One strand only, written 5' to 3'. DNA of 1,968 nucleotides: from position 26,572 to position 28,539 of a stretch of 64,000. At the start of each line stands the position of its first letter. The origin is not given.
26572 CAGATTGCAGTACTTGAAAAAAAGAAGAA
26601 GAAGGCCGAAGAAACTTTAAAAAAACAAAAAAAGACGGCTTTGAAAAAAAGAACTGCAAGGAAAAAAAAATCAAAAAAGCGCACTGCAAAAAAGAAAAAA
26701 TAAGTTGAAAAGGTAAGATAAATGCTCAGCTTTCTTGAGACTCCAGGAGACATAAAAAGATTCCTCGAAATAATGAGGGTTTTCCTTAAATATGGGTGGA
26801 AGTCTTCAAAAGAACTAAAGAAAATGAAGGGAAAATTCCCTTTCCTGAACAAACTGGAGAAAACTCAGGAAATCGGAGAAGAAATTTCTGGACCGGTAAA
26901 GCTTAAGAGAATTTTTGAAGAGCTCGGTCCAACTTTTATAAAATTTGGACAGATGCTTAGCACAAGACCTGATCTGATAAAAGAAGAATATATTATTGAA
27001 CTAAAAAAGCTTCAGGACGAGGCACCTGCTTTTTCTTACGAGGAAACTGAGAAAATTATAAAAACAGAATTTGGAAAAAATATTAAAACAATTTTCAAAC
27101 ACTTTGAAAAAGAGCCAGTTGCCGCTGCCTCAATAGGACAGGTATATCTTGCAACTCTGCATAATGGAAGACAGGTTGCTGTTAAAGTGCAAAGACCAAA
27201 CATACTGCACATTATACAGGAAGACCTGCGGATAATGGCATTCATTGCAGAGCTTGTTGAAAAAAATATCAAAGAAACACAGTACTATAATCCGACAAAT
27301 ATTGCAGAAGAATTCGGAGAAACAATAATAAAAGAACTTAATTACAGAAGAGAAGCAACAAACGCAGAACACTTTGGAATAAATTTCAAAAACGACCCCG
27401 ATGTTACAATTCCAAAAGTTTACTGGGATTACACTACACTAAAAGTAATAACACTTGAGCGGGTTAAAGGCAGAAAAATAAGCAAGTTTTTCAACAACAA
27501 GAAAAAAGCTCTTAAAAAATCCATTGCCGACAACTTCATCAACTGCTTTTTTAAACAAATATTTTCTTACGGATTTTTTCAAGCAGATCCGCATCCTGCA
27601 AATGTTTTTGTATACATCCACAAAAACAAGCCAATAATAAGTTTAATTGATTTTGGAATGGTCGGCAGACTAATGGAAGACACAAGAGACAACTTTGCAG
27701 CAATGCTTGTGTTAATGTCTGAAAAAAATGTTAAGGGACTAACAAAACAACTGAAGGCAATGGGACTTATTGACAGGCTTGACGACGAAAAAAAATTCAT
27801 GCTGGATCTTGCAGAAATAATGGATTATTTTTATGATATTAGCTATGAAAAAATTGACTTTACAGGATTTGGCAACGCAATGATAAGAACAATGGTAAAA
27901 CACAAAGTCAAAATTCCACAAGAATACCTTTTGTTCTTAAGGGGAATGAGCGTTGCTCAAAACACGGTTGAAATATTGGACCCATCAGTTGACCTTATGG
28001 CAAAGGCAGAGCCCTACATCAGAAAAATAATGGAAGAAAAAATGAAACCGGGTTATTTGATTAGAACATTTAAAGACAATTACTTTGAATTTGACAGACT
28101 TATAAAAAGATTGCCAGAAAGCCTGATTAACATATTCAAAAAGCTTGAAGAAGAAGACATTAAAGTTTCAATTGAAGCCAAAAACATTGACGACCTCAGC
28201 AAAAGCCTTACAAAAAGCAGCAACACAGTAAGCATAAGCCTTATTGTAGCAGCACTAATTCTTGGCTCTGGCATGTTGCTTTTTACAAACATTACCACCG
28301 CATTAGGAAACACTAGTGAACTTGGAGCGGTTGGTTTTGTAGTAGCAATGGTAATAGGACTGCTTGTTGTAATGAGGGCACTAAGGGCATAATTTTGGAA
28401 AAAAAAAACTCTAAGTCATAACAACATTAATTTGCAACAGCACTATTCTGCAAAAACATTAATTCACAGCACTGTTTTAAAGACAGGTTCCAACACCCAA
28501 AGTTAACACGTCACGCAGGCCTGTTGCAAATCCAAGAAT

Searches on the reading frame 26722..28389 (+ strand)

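Call 38: search_protein_families(library=pfam, proteins=[window:26722-28389:+], max_evalue=0.0001)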
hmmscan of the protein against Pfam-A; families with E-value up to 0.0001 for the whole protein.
window:26722-28389:+ (556 aa): 1 family
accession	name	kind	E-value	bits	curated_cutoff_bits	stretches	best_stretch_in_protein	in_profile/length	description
PF03109.22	ABC1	-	1.6e-78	263.6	22.9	1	96-343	1-243/244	ABC1 atypical kinase-like domain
